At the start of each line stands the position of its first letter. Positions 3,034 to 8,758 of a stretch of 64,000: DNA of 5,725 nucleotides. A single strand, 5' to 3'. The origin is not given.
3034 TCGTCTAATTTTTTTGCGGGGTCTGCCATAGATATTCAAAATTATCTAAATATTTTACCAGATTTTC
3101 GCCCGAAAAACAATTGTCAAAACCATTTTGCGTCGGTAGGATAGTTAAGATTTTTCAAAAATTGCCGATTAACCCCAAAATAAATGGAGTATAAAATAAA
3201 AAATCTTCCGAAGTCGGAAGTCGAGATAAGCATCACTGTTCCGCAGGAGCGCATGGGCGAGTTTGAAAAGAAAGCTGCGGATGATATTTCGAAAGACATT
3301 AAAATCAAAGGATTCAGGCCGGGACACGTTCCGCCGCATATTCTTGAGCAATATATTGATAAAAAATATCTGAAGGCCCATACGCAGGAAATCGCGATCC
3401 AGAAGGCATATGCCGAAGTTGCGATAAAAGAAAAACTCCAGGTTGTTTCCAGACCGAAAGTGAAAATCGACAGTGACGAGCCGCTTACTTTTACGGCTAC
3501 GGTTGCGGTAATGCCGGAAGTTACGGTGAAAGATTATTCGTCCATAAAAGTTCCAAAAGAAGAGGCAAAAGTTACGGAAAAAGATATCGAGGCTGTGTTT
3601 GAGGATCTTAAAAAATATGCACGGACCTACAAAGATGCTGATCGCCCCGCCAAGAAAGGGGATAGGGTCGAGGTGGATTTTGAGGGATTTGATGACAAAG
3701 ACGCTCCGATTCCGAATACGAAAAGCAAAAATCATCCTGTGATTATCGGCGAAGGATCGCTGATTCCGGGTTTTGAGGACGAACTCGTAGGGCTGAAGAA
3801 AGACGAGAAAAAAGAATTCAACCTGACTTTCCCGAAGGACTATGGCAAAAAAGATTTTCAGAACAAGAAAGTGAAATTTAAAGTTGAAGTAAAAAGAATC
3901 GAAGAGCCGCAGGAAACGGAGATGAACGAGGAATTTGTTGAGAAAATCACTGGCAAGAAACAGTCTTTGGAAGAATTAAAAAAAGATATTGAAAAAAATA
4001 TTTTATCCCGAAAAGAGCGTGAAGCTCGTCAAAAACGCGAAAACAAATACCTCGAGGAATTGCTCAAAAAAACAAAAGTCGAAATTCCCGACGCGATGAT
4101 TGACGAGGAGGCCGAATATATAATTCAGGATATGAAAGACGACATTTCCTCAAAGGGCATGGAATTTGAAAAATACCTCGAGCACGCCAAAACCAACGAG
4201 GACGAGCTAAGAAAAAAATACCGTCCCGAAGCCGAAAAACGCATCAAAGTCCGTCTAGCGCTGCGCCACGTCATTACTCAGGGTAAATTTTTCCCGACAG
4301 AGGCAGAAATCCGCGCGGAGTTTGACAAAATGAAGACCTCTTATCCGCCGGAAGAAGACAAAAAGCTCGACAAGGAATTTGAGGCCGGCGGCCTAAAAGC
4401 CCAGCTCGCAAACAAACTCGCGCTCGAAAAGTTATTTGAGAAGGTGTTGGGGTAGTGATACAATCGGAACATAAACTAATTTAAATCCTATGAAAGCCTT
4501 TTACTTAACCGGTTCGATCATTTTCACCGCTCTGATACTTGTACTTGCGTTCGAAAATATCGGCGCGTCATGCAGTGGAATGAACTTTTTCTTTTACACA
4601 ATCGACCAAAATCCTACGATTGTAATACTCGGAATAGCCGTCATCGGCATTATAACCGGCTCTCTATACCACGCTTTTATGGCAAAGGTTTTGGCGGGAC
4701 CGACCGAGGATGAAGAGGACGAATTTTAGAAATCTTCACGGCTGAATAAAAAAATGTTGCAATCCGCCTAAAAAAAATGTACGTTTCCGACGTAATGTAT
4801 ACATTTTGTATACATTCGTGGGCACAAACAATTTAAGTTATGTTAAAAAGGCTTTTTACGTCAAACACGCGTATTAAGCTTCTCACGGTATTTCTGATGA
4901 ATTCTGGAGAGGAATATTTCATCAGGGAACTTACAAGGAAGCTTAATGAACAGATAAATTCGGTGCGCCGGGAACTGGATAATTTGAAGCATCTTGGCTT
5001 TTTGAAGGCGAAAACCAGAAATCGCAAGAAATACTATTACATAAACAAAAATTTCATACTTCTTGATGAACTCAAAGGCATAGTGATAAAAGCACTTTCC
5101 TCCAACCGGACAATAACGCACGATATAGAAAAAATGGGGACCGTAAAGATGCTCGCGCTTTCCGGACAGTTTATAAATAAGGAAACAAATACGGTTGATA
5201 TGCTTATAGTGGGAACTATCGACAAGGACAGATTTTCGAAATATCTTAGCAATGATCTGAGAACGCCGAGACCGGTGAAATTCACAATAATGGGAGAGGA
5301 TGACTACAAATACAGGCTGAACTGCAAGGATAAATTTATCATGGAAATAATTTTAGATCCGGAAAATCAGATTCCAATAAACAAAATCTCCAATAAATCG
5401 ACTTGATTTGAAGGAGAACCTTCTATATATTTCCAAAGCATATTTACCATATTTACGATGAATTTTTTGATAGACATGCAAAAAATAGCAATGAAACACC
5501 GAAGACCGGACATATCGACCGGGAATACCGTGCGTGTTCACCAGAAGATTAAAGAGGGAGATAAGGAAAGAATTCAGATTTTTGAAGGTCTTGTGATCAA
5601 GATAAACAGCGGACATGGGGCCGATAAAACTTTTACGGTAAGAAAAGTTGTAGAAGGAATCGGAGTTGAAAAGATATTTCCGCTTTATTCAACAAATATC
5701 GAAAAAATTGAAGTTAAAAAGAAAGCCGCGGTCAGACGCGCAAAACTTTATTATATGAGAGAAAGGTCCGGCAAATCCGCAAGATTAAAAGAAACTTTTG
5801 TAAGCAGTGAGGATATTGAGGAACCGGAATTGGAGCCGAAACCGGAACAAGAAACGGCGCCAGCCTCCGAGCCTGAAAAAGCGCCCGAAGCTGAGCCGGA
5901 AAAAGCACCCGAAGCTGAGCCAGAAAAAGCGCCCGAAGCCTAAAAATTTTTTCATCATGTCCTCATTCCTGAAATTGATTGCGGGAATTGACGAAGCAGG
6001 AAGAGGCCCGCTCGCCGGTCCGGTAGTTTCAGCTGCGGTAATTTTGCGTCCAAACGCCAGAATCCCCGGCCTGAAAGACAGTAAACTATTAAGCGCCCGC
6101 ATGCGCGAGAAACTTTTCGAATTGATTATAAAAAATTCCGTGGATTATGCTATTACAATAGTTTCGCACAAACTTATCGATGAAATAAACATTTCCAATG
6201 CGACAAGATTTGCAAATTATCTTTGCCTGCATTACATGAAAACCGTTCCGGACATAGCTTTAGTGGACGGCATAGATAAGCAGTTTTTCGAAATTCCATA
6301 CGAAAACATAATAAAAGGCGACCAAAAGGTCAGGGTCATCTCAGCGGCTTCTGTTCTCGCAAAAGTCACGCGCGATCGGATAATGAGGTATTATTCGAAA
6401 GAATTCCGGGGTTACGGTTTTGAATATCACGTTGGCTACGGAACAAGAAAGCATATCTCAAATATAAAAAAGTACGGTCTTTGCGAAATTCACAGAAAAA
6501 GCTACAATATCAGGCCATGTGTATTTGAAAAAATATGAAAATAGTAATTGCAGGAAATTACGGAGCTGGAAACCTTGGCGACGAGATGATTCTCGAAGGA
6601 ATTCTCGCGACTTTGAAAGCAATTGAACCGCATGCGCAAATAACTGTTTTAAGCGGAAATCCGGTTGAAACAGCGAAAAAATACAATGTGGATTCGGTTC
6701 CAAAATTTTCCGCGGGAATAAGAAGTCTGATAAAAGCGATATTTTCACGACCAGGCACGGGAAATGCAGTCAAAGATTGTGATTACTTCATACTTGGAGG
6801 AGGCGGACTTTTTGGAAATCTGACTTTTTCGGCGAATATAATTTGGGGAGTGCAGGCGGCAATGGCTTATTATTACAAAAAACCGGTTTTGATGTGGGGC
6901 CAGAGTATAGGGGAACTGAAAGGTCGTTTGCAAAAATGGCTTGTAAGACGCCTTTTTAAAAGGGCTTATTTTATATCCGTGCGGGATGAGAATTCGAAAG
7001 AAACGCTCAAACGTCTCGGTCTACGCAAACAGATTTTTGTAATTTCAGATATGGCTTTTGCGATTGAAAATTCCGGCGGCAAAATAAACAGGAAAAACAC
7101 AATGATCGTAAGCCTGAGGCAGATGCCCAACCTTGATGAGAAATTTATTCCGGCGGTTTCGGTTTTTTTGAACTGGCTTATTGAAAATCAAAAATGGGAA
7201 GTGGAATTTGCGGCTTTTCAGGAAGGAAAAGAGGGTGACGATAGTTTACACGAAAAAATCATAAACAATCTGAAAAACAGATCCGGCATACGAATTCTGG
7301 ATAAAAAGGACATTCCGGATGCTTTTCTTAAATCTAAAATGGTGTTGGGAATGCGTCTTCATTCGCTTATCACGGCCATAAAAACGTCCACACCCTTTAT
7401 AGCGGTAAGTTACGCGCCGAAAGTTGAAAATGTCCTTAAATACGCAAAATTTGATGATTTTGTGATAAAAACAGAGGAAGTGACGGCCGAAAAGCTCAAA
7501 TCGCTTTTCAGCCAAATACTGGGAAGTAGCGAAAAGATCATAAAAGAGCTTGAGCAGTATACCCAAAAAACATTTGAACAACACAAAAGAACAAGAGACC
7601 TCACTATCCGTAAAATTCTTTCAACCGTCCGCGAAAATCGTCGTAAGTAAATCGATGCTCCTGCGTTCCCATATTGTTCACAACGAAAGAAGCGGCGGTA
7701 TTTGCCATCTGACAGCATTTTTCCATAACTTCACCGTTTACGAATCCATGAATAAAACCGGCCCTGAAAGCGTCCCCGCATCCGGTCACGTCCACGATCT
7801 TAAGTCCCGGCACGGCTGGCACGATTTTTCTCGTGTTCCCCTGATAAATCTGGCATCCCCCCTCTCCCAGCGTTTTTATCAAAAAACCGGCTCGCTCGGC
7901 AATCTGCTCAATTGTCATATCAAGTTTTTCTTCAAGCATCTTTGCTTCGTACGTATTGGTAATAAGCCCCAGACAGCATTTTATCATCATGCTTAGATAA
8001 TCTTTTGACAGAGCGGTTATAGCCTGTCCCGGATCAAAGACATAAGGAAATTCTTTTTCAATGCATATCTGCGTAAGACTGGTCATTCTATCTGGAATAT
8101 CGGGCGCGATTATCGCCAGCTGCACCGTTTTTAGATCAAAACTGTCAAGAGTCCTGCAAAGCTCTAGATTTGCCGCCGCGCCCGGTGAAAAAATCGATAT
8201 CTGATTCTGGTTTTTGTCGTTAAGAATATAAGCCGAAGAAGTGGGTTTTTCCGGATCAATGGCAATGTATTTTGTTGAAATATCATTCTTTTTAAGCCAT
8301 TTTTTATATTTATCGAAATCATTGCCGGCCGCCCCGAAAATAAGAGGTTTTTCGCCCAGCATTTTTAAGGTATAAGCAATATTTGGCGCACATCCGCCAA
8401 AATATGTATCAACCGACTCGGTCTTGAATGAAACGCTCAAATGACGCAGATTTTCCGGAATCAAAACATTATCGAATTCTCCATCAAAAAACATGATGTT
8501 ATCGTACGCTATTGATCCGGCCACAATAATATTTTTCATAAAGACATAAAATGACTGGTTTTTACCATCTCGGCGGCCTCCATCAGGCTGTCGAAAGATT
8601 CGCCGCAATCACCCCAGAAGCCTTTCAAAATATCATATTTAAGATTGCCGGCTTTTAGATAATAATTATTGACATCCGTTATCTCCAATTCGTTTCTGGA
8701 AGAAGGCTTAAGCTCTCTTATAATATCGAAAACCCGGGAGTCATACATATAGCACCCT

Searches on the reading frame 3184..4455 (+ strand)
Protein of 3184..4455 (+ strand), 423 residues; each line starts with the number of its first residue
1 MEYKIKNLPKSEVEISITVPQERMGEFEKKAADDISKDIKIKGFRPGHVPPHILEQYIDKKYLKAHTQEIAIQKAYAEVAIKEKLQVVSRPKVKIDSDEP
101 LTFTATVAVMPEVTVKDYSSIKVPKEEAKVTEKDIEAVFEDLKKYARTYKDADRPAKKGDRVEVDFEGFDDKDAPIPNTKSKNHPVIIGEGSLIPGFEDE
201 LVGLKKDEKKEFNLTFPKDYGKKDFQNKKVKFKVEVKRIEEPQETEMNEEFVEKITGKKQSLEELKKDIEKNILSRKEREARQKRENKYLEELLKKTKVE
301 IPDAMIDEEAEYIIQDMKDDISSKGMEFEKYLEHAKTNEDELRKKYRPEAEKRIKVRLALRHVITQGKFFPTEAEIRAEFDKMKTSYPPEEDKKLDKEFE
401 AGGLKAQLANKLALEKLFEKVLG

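Call 67: search_protein_families(library=pfam, proteins=[window:3184-4455:+], max_evalue=0.00001)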
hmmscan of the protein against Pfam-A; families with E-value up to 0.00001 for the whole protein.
window:3184-4455:+ (423 aa): 3 families
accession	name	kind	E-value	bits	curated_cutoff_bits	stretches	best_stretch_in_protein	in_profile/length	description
PF05697.18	Trigger_N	-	2.4e-34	119.1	22.2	1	1-141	1-143/144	Bacterial trigger factor protein (TF)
PF05698.19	Trigger_C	-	2.8e-31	109.2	22.7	1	261-422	1-161/162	Bacterial trigger factor protein (TF) C-terminus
PF00254.34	FKBP_C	-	1.3e-14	54.7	21.1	1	154-237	3-94/94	FKBP-type peptidyl-prolyl cis-trans isomerase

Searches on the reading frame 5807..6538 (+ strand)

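Call 67: search_protein_families(library=pfam, proteins=[window:5807-6538:+], max_evalue=0.00001)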
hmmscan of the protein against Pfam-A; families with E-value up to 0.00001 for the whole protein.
window:5807-6538:+ (243 aa): 1 family
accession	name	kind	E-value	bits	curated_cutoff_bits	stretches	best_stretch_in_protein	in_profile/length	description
PF01351.25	RNase_HII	-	1.1e-33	117.2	25.8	1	59-233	1-196/199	Ribonuclease HII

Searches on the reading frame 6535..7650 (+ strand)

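Call 67: search_protein_families(library=pfam, proteins=[window:6535-7650:+], max_evalue=0.00001)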
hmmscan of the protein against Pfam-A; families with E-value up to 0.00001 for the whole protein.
window:6535-7650:+ (371 aa): 1 family
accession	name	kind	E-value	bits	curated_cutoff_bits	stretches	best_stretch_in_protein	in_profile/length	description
PF04230.19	PS_pyruv_trans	-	7.8e-39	134.7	25.3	1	13-294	1-279/280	Polysaccharide pyruvyl transferase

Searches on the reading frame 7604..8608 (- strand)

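Call 67: search_protein_families(library=pfam, proteins=[window:7604-8608:-], max_evalue=0.00001)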
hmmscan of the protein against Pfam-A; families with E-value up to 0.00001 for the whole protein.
window:7604-8608:- (334 aa): 1 family
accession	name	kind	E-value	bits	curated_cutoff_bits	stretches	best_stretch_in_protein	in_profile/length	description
PF00294.29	PfkB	-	1.4e-44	153.1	25.8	1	56-317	22-297/302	pfkB family carbohydrate kinase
